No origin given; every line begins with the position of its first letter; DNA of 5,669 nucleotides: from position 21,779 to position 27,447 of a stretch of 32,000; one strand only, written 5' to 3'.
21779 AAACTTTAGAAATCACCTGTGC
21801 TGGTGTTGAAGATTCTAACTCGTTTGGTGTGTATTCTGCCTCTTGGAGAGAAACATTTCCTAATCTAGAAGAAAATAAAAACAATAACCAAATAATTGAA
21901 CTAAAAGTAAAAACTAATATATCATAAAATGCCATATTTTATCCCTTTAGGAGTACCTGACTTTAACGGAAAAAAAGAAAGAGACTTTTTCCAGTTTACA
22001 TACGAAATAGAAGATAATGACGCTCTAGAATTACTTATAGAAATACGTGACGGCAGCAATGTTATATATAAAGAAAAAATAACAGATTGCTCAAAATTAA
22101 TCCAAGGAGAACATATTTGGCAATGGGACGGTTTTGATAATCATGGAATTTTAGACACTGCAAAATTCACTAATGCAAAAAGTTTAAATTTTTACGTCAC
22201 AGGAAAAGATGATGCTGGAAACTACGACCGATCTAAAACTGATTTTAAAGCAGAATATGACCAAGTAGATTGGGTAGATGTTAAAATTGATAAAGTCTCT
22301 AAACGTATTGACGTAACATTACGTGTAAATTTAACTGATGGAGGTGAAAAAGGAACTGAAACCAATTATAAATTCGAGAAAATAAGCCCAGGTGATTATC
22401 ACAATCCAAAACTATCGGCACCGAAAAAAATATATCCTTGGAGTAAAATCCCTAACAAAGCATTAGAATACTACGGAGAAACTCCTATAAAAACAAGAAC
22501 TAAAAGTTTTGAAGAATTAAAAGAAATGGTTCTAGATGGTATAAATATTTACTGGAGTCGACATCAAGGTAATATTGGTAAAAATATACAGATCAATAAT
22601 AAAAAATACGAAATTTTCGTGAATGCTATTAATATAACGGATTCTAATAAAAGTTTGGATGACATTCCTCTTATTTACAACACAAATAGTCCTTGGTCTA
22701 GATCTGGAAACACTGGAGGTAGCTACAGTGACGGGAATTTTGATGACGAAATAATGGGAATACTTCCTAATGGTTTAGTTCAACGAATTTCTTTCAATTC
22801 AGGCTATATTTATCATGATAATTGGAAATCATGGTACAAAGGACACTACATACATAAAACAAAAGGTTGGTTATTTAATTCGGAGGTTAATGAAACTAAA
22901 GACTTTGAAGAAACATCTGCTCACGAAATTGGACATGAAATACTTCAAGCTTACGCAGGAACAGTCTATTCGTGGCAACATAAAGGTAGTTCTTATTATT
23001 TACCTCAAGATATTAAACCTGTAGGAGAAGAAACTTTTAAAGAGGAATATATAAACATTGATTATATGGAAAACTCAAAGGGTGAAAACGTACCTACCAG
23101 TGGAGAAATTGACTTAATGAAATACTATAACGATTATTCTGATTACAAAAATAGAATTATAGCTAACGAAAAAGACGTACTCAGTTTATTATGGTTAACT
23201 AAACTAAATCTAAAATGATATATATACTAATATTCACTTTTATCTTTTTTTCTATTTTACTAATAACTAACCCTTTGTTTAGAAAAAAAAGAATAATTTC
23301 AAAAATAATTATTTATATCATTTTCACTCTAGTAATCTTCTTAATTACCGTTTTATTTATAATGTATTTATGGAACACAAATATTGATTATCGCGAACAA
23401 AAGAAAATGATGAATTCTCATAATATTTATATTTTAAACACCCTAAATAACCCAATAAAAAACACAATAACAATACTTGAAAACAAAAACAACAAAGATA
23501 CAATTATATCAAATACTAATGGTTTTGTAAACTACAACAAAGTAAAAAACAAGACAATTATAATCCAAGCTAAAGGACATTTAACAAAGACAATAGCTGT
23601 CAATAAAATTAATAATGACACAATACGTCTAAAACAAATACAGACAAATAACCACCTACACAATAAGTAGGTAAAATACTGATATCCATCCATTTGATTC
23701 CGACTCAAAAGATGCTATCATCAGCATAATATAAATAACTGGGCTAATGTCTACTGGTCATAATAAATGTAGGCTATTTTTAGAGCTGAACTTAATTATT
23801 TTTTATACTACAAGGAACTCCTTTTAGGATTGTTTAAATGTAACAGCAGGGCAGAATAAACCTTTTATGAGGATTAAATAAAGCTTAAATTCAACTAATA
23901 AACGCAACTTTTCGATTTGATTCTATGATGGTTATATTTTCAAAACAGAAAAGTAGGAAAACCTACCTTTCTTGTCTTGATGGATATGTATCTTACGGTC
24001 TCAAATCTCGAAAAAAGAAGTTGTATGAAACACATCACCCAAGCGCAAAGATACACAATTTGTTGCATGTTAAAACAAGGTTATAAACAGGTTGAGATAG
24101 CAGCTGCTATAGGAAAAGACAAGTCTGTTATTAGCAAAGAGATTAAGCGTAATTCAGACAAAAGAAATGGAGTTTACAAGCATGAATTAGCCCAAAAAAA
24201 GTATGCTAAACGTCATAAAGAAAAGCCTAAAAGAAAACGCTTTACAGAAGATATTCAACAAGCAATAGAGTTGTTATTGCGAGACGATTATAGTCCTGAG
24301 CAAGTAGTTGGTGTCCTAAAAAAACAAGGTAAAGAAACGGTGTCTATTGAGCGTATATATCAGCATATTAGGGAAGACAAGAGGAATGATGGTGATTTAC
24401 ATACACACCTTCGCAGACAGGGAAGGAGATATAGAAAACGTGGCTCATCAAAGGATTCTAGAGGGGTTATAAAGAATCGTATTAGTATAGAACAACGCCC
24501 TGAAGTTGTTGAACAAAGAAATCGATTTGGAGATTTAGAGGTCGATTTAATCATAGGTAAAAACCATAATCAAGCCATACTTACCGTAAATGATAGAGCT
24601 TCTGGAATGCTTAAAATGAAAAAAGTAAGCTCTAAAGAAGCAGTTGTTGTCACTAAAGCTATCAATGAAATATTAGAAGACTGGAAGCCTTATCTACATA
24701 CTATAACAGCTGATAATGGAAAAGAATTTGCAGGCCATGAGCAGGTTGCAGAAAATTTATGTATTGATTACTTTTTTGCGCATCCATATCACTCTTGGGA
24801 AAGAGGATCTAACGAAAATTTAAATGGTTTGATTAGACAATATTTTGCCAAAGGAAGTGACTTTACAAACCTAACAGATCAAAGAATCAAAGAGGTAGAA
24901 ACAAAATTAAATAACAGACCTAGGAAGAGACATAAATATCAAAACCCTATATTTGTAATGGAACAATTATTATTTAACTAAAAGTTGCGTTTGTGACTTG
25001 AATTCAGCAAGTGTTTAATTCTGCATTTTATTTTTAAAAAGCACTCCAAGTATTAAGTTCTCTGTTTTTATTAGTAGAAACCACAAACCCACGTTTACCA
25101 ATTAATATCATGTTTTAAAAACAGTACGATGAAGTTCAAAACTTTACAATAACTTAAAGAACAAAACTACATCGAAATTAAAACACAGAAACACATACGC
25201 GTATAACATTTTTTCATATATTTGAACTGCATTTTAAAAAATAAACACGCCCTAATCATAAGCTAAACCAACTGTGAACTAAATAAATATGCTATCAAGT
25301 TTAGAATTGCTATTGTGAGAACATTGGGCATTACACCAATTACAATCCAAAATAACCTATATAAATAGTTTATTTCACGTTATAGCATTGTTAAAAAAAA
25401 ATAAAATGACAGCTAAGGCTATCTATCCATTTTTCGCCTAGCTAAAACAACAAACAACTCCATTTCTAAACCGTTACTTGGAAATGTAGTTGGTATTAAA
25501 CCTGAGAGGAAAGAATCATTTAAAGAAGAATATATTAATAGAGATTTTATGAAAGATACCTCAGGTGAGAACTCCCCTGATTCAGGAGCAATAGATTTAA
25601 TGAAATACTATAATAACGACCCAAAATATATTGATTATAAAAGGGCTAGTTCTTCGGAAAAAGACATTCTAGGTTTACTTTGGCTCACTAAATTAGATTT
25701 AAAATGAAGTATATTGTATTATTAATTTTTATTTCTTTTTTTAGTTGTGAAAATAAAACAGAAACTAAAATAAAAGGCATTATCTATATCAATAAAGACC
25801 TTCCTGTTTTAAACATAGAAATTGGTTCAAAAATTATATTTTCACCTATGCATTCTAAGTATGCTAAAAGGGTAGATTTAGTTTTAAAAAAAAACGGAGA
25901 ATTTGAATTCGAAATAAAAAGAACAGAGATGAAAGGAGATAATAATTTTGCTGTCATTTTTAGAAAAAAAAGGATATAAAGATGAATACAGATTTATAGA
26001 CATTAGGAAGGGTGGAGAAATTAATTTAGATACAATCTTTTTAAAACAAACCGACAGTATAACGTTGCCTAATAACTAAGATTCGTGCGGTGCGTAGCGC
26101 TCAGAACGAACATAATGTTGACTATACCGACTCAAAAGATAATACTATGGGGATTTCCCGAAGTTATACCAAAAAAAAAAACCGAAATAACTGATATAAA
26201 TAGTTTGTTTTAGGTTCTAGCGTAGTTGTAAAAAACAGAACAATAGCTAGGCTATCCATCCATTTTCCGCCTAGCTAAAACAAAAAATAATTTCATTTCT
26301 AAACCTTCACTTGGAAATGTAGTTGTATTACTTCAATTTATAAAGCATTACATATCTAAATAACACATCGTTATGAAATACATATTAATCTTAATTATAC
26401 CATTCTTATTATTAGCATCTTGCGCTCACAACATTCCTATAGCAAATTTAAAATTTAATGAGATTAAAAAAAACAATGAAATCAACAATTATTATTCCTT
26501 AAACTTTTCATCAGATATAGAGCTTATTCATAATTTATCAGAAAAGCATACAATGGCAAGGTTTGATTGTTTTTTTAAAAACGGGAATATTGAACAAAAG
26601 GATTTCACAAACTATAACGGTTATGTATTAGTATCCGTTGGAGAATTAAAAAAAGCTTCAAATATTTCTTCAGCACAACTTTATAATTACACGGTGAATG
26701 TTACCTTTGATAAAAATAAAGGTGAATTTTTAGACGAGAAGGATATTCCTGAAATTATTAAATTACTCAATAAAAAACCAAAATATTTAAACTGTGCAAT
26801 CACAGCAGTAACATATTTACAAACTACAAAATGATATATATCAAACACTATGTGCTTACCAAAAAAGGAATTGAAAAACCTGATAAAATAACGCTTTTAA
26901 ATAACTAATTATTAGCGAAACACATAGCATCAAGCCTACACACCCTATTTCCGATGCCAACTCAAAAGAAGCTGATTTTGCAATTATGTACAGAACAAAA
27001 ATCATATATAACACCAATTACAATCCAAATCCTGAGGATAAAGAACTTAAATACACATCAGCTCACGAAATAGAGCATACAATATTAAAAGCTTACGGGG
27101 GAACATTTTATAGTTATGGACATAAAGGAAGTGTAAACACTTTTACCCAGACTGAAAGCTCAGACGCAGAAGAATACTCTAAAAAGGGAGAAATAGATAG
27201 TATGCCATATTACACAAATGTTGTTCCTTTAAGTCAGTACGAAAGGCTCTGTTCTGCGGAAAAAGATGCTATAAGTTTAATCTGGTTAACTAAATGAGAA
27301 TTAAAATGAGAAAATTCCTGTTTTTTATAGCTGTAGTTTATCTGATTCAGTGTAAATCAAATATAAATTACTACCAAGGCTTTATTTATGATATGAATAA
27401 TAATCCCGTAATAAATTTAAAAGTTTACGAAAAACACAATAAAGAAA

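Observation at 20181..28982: Array of orphan effector C-terminal fragments, each with its own lipoprotein gene (polymorphic toxin / immunity cassette island)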

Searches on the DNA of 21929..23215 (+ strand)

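Call 87: search_rna_families(source=L082, start=7000, end=16000, threshold=evalue, max_evalue=1)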
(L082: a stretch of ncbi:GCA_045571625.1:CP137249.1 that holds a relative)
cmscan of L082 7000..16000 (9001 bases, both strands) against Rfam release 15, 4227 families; matches with E-value up to 1: 0.
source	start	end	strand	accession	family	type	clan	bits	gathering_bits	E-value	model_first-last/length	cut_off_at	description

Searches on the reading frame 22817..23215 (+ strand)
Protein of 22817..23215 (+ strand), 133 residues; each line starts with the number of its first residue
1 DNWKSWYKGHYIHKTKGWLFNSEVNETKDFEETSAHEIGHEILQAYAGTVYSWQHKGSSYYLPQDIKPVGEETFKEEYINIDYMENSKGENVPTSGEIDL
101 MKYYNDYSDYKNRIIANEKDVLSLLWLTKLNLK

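Call 101: search_protein_representatives(protein=window:22817-23215:+)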
Query: 133 residues. Proteins with E-value up to 0.001 (for the whole library): 282; up to 1e-10: 110; up to 1e-30: 9. The best 150 are listed.
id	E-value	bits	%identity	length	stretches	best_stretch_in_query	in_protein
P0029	2.1e-44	167.7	66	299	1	7-133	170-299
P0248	9.5e-44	165.6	64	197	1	4-133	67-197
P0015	1.1e-43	165.4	58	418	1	2-131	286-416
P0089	1.1e-35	139.5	57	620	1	7-131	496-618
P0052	1.0e-34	136.3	58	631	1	21-133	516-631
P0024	3.9e-34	134.5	61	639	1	23-133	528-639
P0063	1.1e-33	132.9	61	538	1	14-133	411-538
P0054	1.4e-32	129.4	54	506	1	2-131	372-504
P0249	1.6e-32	129.2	58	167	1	12-132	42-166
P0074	2.3e-30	122.2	57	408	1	6-132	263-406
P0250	1.5e-28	116.4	61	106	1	34-129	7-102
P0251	6.6e-27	111.0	50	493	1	6-132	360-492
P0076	1.7e-26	109.7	56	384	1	15-128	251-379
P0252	4.4e-25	105.1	51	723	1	6-132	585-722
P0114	3.8e-24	102.1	50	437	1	6-129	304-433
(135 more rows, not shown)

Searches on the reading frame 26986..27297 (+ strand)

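Call 3: search_protein_families(library=pfam, proteins=[window:26986-27297:+], max_evalue=0.1)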
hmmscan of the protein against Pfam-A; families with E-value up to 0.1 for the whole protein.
window:26986-27297:+ (103 aa): 1 family
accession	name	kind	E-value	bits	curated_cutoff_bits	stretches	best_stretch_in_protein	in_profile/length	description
PF00225.29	Kinesin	-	0.012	15.1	29.3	1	7-58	44-95/327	Kinesin motor domain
